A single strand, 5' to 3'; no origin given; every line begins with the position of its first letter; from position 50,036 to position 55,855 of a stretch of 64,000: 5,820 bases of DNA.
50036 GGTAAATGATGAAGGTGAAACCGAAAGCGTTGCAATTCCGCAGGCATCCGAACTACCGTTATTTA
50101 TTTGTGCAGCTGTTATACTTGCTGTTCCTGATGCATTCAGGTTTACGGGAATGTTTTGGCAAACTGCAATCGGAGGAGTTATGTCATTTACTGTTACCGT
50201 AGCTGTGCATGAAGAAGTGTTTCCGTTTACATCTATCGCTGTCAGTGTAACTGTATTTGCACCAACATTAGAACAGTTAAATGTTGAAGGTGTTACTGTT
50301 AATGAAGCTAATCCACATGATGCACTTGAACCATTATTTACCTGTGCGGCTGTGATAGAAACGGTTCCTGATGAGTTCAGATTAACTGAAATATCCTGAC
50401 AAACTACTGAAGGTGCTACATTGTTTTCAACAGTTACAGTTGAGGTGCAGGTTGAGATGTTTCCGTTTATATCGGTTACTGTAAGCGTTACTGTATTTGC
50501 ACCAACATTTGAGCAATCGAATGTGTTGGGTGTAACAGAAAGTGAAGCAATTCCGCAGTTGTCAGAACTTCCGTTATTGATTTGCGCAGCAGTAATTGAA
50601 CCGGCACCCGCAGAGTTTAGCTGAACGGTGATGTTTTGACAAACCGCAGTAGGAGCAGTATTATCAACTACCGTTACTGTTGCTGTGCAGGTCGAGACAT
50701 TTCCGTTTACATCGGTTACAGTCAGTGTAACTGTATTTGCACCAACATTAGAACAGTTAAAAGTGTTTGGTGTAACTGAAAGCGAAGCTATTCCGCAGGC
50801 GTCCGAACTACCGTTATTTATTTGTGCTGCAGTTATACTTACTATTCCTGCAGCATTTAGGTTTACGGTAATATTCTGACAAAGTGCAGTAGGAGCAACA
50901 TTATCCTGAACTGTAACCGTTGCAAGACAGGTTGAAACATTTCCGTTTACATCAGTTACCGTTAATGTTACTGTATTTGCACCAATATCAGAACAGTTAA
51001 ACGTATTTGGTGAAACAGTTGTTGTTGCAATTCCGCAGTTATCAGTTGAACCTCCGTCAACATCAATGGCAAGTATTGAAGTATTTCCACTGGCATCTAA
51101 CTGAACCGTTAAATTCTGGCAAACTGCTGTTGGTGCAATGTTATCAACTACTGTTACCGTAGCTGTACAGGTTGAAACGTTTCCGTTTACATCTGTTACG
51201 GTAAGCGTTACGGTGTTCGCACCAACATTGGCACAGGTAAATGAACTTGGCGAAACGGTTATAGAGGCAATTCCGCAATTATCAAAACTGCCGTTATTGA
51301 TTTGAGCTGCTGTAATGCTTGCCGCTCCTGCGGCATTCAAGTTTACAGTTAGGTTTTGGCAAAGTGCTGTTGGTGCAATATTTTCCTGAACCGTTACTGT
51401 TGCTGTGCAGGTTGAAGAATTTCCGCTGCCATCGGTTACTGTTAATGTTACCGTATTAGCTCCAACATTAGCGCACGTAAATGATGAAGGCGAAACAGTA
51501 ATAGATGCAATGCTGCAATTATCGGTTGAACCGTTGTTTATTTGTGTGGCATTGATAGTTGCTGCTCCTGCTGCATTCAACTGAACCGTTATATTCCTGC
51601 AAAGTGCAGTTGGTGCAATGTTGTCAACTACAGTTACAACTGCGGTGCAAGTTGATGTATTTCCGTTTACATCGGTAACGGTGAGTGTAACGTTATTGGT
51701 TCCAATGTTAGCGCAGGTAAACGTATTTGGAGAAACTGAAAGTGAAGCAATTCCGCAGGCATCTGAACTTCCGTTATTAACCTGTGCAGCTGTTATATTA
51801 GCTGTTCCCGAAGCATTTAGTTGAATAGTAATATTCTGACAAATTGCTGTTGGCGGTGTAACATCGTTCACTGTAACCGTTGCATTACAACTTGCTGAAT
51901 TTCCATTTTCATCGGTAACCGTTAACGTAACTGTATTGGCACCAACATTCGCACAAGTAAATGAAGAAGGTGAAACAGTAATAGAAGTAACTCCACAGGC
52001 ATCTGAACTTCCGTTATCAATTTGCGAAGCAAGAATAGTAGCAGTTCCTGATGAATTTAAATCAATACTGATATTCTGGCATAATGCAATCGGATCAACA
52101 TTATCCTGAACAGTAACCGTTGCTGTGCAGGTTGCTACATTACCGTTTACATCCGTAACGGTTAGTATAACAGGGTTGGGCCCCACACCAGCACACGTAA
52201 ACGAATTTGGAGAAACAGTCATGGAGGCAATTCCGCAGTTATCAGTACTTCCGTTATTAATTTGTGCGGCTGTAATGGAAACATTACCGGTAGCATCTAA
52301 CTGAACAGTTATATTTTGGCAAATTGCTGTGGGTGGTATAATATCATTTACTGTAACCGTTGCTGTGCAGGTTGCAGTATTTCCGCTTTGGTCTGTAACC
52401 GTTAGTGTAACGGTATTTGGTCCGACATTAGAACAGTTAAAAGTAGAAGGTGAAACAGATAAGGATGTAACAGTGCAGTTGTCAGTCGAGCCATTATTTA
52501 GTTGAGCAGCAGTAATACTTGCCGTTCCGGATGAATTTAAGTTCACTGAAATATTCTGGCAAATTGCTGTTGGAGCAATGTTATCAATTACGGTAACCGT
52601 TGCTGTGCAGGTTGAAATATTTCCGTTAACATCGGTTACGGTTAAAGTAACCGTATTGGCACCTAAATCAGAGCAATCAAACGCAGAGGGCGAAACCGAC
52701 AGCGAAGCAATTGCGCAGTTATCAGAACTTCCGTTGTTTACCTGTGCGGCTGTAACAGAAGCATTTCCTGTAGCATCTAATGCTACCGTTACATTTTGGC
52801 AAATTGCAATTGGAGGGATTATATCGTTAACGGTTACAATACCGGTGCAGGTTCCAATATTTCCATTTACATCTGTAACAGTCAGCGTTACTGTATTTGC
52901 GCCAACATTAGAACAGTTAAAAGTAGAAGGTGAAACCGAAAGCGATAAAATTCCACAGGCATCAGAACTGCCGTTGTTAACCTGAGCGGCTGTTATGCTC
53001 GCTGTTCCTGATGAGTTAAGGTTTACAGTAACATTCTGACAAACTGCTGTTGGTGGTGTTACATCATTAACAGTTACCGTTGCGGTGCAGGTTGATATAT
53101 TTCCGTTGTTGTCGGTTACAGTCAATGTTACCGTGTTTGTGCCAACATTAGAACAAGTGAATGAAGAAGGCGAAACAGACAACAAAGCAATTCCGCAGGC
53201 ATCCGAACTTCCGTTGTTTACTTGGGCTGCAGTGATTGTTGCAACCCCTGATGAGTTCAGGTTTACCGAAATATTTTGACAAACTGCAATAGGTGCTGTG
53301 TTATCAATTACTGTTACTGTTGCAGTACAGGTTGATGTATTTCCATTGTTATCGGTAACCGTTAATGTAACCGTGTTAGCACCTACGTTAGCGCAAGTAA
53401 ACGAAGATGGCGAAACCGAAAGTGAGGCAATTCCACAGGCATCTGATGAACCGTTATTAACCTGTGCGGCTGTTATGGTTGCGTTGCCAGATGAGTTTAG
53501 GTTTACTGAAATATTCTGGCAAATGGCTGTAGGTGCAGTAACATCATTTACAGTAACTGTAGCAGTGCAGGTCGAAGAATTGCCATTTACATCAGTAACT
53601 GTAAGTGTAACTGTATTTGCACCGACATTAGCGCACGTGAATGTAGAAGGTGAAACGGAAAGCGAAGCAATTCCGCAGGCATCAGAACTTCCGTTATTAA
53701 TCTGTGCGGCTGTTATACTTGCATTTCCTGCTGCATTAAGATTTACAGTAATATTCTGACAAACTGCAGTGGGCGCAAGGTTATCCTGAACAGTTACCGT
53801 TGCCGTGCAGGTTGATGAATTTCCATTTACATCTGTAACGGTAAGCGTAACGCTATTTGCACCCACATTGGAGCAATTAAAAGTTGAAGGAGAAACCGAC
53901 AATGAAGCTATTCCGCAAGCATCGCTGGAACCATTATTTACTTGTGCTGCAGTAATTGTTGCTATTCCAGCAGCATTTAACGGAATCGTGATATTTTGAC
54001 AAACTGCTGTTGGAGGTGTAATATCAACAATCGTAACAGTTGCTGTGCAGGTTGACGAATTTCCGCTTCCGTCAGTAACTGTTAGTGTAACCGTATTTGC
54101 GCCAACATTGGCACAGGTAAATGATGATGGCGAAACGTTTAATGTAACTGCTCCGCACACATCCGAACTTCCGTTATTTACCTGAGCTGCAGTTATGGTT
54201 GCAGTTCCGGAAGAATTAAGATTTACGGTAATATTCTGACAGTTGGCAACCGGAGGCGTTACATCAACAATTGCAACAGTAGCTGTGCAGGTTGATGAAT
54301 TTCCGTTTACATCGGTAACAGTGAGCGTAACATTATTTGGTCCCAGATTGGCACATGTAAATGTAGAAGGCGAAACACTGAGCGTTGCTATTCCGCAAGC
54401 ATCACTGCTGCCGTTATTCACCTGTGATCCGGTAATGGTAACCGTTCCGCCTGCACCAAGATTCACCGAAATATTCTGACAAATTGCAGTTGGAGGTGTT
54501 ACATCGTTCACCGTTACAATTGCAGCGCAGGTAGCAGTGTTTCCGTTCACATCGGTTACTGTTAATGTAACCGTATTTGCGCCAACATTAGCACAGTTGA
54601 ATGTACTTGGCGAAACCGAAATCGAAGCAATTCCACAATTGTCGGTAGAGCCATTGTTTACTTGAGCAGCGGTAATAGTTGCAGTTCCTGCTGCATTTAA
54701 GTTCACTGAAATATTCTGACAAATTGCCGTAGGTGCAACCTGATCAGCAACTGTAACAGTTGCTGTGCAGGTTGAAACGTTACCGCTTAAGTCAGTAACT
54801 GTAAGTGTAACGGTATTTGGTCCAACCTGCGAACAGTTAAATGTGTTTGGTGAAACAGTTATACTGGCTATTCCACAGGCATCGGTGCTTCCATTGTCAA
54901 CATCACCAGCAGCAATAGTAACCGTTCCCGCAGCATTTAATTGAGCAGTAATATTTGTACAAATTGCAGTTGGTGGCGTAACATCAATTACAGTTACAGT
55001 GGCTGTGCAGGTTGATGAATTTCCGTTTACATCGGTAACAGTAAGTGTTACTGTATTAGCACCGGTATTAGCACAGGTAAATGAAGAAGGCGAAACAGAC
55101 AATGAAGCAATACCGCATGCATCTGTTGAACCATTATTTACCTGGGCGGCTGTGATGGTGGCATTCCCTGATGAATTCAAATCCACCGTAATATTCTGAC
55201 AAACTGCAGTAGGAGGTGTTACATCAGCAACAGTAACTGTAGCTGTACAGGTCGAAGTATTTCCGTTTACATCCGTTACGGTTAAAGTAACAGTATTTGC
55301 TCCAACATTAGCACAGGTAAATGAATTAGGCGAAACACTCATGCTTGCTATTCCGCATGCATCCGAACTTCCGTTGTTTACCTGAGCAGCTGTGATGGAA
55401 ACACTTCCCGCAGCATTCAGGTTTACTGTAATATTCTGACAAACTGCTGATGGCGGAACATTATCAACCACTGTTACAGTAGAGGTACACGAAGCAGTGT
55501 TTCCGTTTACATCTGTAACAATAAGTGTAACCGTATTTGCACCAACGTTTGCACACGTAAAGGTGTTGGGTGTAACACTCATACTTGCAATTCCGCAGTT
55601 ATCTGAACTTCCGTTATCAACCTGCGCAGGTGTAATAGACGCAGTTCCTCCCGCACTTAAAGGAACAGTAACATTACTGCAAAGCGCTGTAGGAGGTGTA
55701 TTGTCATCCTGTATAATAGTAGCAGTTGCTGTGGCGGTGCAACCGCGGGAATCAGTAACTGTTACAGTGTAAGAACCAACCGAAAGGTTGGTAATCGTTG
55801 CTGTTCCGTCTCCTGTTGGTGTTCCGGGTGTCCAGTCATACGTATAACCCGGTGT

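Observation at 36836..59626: Intact 22.8-kb single ORF encoding a 7,596-aa SprB-like mega-adhesin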

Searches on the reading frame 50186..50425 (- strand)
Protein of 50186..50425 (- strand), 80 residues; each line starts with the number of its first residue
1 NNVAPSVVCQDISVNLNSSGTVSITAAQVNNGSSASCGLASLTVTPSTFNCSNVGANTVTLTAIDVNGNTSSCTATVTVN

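Call 81: search_protein_families(library=pfam, proteins=[window:50186-50425:-], max_evalue=1)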
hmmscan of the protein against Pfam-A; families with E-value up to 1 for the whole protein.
window:50186-50425:- (80 aa): 7 families
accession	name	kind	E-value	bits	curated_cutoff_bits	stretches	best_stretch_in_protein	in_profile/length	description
PF02494.22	HYR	-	0.00063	20.5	21.7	1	6-79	7-81/81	HYR domain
PF18981.6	InlK_D3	-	0.04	14.4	25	1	50-79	45-75/75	Internalin K domain (D3/D4)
PF16403.11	Bact_surface_Ig-like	-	0.046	14.2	27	1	43-79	36-71/71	Bacterial surface protein, Ig-like domain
PF17963.7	Big_9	-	0.11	13.8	23.6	1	20-78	33-89/89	Bacterial Ig domain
PF12733.13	Cadherin-like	-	0.13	13.1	24.2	1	18-78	25-85/89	Cadherin-like beta sandwich domain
PF08805.16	PilS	-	0.15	12.5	22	1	5-63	83-137/138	PilS N terminal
PF09136.16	Glucodextran_B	-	0.22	11.9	27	1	53-80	55-82/83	Glucodextranase, domain B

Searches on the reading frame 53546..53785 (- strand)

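Call 81: search_protein_families(library=pfam, proteins=[window:53546-53785:-], max_evalue=1)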
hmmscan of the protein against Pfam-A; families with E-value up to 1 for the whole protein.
window:53546-53785:- (80 aa): 14 families
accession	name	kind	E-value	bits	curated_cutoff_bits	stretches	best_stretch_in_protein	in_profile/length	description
PF02494.22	HYR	-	0.00031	21.5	21.7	1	5-79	6-81/81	HYR domain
PF09134.16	Invasin_D3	-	0.0027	18.6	33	1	41-79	6-45/98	Invasin, domain 3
PF12733.13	Cadherin-like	-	0.0036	18.1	24.2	1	13-78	28-87/89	Cadherin-like beta sandwich domain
PF17963.7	Big_9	-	0.016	16.5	23.6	1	4-78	3-89/89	Bacterial Ig domain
PF02369.22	Big_1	-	0.016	15.8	34.9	2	41-70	3-32/93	Bacterial Ig-like domain (group 1)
PF18911.6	PKD_4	-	0.038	14.5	27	1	52-79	57-85/85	PKD domain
PF19077.6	Big_13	-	0.039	14.9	27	1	52-79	72-100/102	Bacterial Ig-like domain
PF16403.11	Bact_surface_Ig-like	-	0.064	13.7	27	1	51-79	43-71/71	Bacterial surface protein, Ig-like domain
PF22352.2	K319L-like_PKD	-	0.093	13.2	27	1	48-79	53-84/84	K319L-like, PKD domain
PF17892.7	Cadherin_5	-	0.15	12.3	26.5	1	55-80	73-98/98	Cadherin-like domain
PF05345.18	He_PIG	-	0.16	12.8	24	1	52-80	68-96/96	Putative Ig domain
PF00801.26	PKD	-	0.16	12.4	23.5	1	5-78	8-79/80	PKD domain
PF09136.16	Glucodextran_B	-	0.25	11.7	27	1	53-80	55-82/83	Glucodextranase, domain B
PF18981.6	InlK_D3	-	0.57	10.7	25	1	53-79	48-75/75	Internalin K domain (D3/D4)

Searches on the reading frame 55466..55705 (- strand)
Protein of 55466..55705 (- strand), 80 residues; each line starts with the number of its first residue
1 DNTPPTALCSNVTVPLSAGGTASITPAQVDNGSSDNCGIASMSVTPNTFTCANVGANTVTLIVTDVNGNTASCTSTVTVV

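Call 33: search_protein_representatives(alignment_id=A1)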
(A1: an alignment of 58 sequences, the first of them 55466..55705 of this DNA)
Query: 58 sequences, 80 profile positions. Proteins with E-value up to 0.001 (for the whole library): 19784; up to 1e-10: 12118; up to 1e-30: 5336. The best 150 are listed.
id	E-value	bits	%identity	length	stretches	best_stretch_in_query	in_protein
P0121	0.0e+00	4152.6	-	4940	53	1-79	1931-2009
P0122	0.0e+00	3928.6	-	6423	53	1-80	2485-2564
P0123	0.0e+00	3296.4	-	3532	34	1-79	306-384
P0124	0.0e+00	3187.8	-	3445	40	1-79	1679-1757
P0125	0.0e+00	3098.5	-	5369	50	1-79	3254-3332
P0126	0.0e+00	3006.5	-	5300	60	1-79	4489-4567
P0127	0.0e+00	2960.3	-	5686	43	1-80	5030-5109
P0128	0.0e+00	2941.9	-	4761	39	1-80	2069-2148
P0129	0.0e+00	2922.5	-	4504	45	1-79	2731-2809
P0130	0.0e+00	2747.9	-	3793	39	1-80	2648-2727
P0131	0.0e+00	2666.6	-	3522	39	1-80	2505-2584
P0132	0.0e+00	2574.0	-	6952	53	1-80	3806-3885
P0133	0.0e+00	2525.6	-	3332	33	1-79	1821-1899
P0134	0.0e+00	2482.5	-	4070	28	1-80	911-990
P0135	0.0e+00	2435.3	-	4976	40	1-79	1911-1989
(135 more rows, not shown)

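Call 46: predict_structure(alignment_id=A1)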
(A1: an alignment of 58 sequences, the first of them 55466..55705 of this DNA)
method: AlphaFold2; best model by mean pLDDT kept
length: 80 residues; sequences in the alignment: 58
mean_pLDDT: 97.0   pTM: 0.82
mean pLDDT of the five models: 97.0, 96.6, 96.2, 96.0, 95.7
residues with pLDDT >= 90: 78; 70-90: 2; 50-70: 0; < 50: 0
segments of 3 or more residues with pLDDT < 50: none
pLDDT, mean of each block of 10 residues (from residue 1): 94 96 98 96 98 98 98 98
secondary structure, 60 per line:
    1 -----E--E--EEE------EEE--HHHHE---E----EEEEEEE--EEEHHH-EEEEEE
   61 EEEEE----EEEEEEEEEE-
elements in order: E12-14 E21-23 H26-29 E39-45 E48-50 E55-65 E70-79

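Call 49: fold_search(model_id=the predicted structure, library=pdb)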
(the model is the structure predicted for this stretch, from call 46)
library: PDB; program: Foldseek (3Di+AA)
matches with E <= 10: 1154; with E <= 0.001: 0
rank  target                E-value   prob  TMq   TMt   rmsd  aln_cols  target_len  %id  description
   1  6s5x_B                4.6e-03  1.00  0.69  0.66   3.1        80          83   15  Structure of RibR, the most N-terminal Rib domain from Group B Streptococcus species Streptococcus agalactiae (released 2019-12-11)
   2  6s5x_A                4.8e-03  1.00  0.61  0.60   3.6        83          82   17  Structure of RibR, the most N-terminal Rib domain from Group B Streptococcus species Streptococcus agalactiae (released 2019-12-11)
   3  4m03                  4.8e-03  1.00  0.62  0.34   4.1        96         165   25  C-terminal fragment(residues 576-751) of binding region of SraP (released 2014-06-18)
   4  6sx1                  5.1e-03  1.00  0.63  0.64   3.5        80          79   19  Structure of Rib Standard, a Rib domain from Lactobacillus acidophilus (released 2019-12-18)
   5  6s5y_B                5.8e-03  1.00  0.59  0.32   4.2        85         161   16  Structure of tandemly arrayed consecutive Rib domains (Rib2R) from Group B Streptococcal species Streptococcus agalact (released 2019-12-11)
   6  8uf4_A                6.1e-03  1.00  0.62  0.34   5.2       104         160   12  Crystal structure of wildtype dystroglycan proteolytic domain (juxtamembrane domain) (released 2024-09-11)
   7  4m02                  7.3e-03  1.00  0.60  0.32   3.8        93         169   25  Middle fragment(residues 494-663) of the binding region of SraP (released 2014-06-18)
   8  4u6t_A                7.8e-03  1.00  0.63  0.60   3.7        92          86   23  Crystal structure of the Clostridium histolyticum colH collagenase polycystic kidney disease-like domain 2a at 1.76 An (released 2015-03-11)
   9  8yke                  8.2e-03  1.00  0.58  0.33   4.1        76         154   18  Structure of two consecutively arrayed Rib domains (Rib8-9) from surface adhesin of Limosilactobacillus reuteri (released 2025-03-05)
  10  6s5y_A                9.3e-03  1.00  0.59  0.32   4.2        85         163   16  Structure of tandemly arrayed consecutive Rib domains (Rib2R) from Group B Streptococcal species Streptococcus agalact (released 2019-12-11)
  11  6s5y_H                9.8e-03  1.00  0.65  0.35   3.7        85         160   16  Structure of tandemly arrayed consecutive Rib domains (Rib2R) from Group B Streptococcal species Streptococcus agalact (released 2019-12-11)
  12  7wqp_R                1.1e-02  1.00  0.62  0.56   4.1        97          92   21  Adeno-associated virus serotype PHP.eB in complex with AAVR (released 2022-06-15)
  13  4m00_A                1.1e-02  1.00  0.61  0.12   4.1        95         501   25  Crystal structure of the ligand binding region of staphylococcal adhesion SraP (released 2014-06-18)
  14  4tn9_A                1.2e-02  1.00  0.55  0.52   5.1        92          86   21  Crystal structure of Clostridium histolyticum ColG collagenase polycystic kidney disease-like domain at 1.4 Angstrom r (released 2015-03-11)
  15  2kpn_MODEL_1_A        1.3e-02  0.99  0.50  0.43   5.6        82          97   22  Solution NMR structure of a Bacterial Ig-like (Big_3) domain from Bacillus cereus. Northeast Structural Genomi (released 2010-01-12)
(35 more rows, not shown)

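Call 81: search_protein_families(library=pfam, proteins=[window:55466-55705:-], max_evalue=1)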
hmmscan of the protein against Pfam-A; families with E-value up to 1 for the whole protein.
window:55466-55705:- (80 aa): 6 families
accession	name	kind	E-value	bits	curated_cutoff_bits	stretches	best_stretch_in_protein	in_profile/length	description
PF02494.22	HYR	-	3.7e-06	27.6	21.7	1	1-79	2-81/81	HYR domain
PF02369.22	Big_1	-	0.031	14.8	34.9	1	41-71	3-33/93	Bacterial Ig-like domain (group 1)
PF09134.16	Invasin_D3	-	0.035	15.1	33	1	41-79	6-45/98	Invasin, domain 3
PF18911.6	PKD_4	-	0.075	13.5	27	1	52-79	57-83/85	PKD domain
PF10168.15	Nup88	-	0.12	10.6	24.4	1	18-53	263-298/702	Nuclear pore component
PF17963.7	Big_9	-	0.19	13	23.6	0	18-78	15-89/89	Bacterial Ig domain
